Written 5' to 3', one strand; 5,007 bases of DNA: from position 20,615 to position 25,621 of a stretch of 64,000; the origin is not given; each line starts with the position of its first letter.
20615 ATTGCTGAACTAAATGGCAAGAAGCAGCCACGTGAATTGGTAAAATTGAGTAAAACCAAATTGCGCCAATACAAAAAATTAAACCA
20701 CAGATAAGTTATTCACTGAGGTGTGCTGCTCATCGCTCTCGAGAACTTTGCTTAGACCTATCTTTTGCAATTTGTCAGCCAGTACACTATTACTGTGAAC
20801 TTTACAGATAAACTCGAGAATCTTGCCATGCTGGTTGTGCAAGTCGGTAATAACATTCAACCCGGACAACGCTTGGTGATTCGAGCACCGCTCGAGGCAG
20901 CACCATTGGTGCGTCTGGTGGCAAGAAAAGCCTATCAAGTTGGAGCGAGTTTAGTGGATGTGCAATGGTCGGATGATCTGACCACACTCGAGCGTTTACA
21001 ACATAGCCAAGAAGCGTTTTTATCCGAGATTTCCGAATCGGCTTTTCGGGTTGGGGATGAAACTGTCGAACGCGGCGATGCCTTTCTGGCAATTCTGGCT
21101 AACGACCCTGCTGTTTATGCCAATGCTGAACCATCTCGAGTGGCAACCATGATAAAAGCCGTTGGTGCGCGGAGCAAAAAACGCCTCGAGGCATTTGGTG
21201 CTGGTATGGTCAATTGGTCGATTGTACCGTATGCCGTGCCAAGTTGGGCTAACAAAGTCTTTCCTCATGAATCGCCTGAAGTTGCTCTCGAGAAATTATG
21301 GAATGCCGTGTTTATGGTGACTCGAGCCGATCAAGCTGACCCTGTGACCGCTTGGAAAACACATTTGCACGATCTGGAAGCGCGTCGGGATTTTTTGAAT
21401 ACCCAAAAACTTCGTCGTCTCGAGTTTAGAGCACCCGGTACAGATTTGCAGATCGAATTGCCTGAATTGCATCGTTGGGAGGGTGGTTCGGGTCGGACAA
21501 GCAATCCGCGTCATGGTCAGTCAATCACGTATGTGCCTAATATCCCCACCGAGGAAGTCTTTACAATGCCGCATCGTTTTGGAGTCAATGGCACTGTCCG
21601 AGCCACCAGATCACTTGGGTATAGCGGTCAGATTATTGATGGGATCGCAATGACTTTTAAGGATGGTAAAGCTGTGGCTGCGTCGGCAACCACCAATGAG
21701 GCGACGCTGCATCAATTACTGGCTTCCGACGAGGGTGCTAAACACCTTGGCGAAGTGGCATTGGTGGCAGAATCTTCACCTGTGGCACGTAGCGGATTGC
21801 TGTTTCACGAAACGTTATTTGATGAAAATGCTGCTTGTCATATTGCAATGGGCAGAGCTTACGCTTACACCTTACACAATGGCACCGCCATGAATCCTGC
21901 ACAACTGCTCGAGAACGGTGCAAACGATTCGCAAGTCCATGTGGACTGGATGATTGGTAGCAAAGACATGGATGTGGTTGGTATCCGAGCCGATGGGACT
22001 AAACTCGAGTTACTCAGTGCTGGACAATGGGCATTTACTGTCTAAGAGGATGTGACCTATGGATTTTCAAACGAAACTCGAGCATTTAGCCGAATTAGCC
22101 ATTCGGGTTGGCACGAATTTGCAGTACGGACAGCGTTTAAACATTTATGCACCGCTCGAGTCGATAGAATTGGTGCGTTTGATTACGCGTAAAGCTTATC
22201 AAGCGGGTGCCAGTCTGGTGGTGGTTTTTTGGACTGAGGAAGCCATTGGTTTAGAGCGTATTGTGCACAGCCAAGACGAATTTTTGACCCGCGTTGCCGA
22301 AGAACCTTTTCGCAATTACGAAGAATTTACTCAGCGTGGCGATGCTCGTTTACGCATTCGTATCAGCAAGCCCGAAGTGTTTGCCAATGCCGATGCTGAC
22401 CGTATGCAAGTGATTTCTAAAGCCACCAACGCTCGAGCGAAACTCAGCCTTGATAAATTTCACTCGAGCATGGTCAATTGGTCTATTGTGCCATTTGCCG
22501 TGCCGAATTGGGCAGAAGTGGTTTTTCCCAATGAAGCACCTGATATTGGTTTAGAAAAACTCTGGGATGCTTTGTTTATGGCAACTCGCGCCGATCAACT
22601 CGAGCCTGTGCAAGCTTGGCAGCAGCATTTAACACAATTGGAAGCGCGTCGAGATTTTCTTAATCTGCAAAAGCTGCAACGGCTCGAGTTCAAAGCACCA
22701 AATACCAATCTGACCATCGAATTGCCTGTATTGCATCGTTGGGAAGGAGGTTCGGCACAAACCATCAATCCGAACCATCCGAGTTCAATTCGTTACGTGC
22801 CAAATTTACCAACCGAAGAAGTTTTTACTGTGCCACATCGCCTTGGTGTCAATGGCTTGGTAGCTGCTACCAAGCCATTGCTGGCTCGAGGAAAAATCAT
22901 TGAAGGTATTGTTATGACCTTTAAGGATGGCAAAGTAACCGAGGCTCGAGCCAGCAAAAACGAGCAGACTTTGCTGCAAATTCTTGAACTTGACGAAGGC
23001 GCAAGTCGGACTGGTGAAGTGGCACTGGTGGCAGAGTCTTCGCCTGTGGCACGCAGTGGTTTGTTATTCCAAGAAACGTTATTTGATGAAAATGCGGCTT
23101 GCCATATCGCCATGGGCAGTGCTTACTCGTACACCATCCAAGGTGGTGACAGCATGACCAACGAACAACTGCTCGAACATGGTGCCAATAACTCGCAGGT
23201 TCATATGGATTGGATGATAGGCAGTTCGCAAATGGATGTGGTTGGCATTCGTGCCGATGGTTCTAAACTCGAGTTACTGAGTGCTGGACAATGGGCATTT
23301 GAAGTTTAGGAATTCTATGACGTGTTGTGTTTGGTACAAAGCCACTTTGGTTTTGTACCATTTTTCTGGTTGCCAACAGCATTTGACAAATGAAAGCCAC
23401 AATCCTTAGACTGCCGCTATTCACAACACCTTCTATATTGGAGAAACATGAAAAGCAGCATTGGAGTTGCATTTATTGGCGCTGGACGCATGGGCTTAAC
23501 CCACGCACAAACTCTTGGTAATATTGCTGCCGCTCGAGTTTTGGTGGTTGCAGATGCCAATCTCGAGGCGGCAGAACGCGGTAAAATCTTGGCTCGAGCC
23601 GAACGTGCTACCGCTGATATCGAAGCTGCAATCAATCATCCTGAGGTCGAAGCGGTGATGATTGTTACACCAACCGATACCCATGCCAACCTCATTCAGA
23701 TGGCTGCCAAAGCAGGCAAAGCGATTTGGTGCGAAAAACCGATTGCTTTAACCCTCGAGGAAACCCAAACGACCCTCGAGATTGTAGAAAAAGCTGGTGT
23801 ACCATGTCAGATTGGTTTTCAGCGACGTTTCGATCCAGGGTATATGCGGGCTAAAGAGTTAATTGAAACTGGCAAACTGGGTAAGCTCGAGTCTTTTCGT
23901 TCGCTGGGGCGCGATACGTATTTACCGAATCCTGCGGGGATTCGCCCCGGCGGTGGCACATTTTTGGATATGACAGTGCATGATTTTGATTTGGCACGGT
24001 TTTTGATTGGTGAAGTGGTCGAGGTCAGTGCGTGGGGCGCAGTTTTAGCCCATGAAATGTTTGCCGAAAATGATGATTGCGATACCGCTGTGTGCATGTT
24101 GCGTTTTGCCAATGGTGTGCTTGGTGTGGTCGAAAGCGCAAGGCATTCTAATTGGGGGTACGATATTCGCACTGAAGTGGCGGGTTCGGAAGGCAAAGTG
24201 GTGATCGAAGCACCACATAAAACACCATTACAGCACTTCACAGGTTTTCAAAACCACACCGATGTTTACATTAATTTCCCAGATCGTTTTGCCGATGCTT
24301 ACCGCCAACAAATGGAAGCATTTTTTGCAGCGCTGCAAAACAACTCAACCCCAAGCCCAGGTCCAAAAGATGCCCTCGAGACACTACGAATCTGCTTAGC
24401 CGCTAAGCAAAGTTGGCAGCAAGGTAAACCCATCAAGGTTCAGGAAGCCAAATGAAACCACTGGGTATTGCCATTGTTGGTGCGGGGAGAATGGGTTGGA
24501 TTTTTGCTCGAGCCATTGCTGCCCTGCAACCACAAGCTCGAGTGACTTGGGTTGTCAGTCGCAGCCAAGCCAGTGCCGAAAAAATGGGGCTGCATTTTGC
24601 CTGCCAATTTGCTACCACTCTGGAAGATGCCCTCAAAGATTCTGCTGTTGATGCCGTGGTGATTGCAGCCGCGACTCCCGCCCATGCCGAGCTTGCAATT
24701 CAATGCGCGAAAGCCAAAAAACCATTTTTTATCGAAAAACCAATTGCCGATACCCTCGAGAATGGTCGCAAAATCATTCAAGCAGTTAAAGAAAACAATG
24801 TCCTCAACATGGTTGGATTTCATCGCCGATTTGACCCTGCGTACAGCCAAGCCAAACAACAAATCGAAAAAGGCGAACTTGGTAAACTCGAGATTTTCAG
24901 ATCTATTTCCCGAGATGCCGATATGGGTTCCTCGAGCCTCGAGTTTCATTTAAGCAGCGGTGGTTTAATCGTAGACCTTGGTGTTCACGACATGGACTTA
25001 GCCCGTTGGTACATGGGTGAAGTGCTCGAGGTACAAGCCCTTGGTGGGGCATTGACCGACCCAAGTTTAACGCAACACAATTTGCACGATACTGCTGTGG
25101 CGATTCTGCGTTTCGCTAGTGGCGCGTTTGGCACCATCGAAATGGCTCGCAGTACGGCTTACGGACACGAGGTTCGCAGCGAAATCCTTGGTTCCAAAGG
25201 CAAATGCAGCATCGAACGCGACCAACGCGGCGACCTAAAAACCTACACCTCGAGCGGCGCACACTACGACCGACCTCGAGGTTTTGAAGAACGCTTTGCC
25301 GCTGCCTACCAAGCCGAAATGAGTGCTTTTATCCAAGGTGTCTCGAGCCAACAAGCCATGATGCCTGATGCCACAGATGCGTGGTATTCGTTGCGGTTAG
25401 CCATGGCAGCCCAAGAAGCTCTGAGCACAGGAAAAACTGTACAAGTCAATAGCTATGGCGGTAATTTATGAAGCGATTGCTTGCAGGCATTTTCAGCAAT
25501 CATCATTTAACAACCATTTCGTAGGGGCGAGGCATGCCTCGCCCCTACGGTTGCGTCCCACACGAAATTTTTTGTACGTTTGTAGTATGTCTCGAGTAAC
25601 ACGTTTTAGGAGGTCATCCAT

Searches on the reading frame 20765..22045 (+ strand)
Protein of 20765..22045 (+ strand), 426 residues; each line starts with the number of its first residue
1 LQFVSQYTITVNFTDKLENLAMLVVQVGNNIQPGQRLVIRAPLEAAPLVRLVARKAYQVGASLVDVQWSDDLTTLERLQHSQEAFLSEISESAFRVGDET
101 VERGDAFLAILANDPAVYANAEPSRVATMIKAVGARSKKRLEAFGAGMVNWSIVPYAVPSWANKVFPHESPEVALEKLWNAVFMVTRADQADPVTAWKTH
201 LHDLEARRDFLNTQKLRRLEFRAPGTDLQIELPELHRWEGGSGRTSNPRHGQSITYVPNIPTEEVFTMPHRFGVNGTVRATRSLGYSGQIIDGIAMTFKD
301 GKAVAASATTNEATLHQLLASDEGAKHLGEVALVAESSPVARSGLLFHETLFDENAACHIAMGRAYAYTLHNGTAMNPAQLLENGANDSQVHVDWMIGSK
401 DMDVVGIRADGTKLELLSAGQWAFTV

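Call 41: search_protein_families(library=pfam, proteins=[window:20765-22045:+], max_evalue=0.00001)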
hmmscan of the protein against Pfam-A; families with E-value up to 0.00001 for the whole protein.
window:20765-22045:+ (426 aa): 1 family
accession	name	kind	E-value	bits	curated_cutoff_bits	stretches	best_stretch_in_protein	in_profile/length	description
PF02073.20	Peptidase_M29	-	1.4e-143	479.1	27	1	14-422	2-406/406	Thermophilic metalloprotease (M29)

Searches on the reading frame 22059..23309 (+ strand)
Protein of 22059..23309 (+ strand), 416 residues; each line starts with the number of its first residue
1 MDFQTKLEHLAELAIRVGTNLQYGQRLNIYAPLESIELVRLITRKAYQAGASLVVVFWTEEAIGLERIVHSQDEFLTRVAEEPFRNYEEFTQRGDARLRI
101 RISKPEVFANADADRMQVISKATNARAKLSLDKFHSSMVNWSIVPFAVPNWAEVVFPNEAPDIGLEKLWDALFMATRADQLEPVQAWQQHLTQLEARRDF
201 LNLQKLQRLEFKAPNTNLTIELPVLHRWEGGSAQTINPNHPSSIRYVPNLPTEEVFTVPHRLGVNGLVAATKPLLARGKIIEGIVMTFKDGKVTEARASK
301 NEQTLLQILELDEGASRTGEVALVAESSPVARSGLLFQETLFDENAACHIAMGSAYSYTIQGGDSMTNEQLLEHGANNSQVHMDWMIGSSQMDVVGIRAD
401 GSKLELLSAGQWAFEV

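Call 41: search_protein_families(library=pfam, proteins=[window:22059-23309:+], max_evalue=0.00001)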
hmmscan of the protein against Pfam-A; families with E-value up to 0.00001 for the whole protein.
window:22059-23309:+ (416 aa): 1 family
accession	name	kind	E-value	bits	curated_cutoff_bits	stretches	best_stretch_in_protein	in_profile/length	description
PF02073.20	Peptidase_M29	-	7.8e-136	453.5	27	1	3-412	1-406/406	Thermophilic metalloprotease (M29)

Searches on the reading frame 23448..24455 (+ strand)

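Call 41: search_protein_families(library=pfam, proteins=[window:23448-24455:+], max_evalue=0.00001)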
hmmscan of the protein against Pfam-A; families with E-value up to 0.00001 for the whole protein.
window:23448-24455:+ (335 aa): 3 families
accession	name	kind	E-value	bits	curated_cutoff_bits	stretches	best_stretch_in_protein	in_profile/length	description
PF22725.1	GFO_IDH_MocA_C3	-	1.1e-27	97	27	1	132-251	1-123/124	GFO/IDH/MocA C-terminal domain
PF02894.22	GFO_IDH_MocA_C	-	9.1e-27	94.7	22.9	1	136-331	1-218/218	Oxidoreductase family, C-terminal alpha/beta domain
PF01408.29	GFO_IDH_MocA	-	4.7e-23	82.6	24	1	5-124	1-120/120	Oxidoreductase family, NAD-binding Rossmann fold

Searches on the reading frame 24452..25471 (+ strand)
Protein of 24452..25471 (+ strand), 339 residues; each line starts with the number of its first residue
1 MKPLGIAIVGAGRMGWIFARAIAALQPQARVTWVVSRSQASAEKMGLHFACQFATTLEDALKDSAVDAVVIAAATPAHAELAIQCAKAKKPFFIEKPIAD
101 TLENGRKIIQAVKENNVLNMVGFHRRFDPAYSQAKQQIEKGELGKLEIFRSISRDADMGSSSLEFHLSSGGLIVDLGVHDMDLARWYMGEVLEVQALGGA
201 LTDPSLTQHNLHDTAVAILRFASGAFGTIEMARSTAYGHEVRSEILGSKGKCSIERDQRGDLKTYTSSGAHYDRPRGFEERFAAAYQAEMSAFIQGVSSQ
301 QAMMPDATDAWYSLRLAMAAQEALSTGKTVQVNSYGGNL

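Call 41: search_protein_families(library=pfam, proteins=[window:24452-25471:+], max_evalue=0.00001)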
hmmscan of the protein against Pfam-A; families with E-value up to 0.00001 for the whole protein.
window:24452-25471:+ (339 aa): 3 families
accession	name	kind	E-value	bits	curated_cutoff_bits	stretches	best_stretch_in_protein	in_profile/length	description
PF02894.22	GFO_IDH_MocA_C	-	8.4e-29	101.4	22.9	1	135-332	1-218/218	Oxidoreductase family, C-terminal alpha/beta domain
PF22725.1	GFO_IDH_MocA_C3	-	3.3e-26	92.2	27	1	131-251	1-122/124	GFO/IDH/MocA C-terminal domain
PF01408.29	GFO_IDH_MocA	-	1.5e-23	84.2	24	1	5-123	2-120/120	Oxidoreductase family, NAD-binding Rossmann fold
